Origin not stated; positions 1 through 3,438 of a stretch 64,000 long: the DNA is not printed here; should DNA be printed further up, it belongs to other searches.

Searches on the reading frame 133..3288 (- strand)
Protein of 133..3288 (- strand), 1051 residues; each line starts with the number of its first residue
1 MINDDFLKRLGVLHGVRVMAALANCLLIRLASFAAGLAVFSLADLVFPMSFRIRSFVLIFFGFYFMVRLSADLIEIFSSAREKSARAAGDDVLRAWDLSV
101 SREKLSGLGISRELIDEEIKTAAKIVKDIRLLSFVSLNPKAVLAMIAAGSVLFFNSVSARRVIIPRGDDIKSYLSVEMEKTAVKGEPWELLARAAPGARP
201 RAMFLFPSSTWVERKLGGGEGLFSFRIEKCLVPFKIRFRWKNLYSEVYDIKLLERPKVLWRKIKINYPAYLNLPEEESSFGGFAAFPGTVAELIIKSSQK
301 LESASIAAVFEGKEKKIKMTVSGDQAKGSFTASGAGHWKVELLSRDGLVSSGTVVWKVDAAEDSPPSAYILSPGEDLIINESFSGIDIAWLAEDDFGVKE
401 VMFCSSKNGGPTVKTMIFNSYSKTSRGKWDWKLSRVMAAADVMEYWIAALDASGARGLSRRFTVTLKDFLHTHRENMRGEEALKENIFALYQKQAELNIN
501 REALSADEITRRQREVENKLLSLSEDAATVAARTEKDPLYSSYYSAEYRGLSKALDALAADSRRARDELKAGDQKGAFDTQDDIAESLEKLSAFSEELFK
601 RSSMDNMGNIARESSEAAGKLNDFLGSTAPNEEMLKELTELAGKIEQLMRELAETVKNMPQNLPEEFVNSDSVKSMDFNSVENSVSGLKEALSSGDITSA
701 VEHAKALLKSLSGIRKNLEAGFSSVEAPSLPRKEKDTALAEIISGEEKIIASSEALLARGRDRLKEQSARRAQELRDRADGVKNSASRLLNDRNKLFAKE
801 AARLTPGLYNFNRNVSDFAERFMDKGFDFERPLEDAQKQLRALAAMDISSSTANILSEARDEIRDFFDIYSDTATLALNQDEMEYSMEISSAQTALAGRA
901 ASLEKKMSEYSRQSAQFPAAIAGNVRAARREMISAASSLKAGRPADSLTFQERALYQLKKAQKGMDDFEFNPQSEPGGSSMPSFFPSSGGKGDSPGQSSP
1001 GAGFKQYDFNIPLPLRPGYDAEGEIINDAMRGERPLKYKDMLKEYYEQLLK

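Call 69: search_protein_families(library=pfam, proteins=[window:133-3288:-], max_evalue=0.000001)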
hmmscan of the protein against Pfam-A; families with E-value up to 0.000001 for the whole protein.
window:133-3288:- (1051 aa): 1 family
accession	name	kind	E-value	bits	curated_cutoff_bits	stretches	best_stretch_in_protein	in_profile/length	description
PF13779.11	DUF4175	-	3.8e-14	52.1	27.3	1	292-967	221-742/825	Domain of unknown function (DUF4175)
